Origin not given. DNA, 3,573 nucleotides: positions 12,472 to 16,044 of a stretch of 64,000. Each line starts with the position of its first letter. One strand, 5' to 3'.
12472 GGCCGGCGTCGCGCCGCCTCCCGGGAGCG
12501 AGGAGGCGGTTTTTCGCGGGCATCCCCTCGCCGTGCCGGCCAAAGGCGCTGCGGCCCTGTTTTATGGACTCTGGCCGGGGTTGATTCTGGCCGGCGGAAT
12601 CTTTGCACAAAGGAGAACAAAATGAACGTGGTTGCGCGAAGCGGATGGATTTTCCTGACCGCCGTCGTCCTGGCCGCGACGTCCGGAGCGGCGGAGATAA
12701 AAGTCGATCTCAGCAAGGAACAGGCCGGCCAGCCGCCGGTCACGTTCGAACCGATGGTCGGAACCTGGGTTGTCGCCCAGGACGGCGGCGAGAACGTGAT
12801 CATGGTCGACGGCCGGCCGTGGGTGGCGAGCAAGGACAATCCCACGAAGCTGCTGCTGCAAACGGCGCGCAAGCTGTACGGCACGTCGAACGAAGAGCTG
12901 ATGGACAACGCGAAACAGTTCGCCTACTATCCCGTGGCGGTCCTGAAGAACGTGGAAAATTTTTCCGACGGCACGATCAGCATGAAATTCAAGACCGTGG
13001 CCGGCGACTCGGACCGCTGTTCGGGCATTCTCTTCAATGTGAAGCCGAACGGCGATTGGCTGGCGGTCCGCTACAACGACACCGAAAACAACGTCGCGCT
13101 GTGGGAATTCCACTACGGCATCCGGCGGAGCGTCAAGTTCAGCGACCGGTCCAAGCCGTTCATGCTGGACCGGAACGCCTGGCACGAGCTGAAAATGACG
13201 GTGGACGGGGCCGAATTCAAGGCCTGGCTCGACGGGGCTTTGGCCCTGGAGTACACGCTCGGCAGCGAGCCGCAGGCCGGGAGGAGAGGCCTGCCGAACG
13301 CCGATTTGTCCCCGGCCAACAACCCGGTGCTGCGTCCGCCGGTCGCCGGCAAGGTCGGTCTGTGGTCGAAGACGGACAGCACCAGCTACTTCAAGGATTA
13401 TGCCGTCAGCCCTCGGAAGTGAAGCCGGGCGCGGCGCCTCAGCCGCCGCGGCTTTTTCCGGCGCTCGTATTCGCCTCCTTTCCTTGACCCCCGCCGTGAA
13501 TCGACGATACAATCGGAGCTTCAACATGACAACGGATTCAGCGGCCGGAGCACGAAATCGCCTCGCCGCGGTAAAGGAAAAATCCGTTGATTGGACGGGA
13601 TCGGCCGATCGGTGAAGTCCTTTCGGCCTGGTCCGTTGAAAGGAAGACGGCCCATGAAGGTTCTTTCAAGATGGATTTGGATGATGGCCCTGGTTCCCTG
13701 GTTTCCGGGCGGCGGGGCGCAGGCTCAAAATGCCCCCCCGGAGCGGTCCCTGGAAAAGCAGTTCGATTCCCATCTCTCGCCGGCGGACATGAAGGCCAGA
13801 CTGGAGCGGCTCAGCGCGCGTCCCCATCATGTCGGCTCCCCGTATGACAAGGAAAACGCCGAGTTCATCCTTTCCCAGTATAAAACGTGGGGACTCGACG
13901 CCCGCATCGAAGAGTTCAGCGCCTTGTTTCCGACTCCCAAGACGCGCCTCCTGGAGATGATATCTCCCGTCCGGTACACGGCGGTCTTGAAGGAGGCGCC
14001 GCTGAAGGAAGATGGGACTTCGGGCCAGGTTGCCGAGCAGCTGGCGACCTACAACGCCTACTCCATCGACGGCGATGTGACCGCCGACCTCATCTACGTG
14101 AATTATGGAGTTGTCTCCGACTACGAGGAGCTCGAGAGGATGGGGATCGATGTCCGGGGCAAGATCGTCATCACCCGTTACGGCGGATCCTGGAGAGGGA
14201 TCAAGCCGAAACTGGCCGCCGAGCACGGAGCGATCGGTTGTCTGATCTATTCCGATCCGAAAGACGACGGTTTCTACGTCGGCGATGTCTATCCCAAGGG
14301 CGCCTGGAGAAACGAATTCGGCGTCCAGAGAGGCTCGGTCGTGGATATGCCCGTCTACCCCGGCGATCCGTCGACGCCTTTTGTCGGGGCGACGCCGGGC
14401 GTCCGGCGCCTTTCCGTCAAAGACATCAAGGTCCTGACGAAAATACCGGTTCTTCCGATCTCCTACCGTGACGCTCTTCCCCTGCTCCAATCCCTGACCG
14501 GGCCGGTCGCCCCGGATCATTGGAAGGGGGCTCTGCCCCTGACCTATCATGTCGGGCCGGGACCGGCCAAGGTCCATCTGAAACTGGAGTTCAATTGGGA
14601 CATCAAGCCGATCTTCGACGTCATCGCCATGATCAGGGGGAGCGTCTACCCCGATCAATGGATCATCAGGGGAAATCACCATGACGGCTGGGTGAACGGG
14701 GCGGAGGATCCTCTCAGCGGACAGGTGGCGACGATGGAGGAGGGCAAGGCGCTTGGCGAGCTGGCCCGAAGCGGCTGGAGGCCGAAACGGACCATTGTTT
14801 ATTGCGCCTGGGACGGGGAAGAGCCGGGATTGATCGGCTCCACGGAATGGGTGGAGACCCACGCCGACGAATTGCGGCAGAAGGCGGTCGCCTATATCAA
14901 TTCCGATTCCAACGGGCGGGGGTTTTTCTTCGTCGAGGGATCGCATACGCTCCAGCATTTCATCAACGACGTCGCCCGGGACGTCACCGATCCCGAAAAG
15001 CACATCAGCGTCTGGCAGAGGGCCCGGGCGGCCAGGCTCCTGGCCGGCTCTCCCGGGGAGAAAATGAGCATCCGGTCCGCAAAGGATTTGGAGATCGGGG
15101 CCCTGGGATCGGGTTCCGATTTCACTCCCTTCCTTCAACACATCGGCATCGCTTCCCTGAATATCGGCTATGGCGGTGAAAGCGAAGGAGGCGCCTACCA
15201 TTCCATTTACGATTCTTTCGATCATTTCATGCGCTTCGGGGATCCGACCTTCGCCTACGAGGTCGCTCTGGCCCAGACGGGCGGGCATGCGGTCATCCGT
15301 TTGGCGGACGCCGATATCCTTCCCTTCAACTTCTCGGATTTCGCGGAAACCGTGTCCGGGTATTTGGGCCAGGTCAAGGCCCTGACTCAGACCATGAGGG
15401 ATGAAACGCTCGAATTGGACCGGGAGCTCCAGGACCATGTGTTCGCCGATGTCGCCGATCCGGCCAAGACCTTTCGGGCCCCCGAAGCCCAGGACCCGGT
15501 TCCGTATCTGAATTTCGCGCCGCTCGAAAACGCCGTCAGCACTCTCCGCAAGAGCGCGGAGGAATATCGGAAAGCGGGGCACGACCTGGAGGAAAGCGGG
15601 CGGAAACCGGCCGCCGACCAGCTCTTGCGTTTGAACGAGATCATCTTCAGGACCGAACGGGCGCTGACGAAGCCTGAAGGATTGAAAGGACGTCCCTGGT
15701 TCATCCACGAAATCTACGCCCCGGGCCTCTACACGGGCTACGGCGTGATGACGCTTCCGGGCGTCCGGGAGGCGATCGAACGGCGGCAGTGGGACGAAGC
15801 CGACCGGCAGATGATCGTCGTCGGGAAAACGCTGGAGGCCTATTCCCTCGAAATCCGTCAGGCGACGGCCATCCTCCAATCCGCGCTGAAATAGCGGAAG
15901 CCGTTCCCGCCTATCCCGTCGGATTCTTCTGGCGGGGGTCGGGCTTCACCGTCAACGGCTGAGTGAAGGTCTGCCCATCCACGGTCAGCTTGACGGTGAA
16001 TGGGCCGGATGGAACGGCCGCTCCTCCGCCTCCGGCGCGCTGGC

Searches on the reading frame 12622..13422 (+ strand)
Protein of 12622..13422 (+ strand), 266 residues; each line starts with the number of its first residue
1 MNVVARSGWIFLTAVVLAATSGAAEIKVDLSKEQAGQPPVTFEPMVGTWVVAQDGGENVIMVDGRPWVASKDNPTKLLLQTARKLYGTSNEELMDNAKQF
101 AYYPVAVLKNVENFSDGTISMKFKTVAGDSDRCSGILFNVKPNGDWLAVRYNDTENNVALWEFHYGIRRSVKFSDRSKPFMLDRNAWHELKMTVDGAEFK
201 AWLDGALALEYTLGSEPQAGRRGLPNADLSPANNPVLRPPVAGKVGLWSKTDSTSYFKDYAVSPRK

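Call 33: search_protein_families(library=pfam, proteins=[window:12622-13422:+], max_evalue=0.00001)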
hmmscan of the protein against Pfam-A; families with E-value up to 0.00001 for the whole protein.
window:12622-13422:+ (266 aa): 1 family
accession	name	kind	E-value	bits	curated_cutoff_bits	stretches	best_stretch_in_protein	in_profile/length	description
PF06439.18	3keto-disac_hyd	-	8e-06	26.5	26.8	0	110-259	47-183/187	3-keto-disaccharide hydrolase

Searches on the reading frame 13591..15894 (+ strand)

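Call 9: search_protein_families(library=pfam, proteins=[window:13591-15894:+], max_evalue=0.0001)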
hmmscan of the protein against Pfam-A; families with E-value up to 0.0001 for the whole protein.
window:13591-15894:+ (767 aa): 3 families
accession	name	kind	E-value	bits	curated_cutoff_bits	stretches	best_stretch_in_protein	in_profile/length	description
PF04253.20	TFR_dimer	-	6.4e-25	87.9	27.1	1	640-750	1-115/121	Transferrin receptor-like dimerisation domain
PF04389.22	Peptidase_M28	-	3.6e-15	56.6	21.3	1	344-546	2-177/193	Peptidase family M28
PF02225.27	PA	-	1.4e-06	28.7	23.9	1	163-228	1-63/95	PA domain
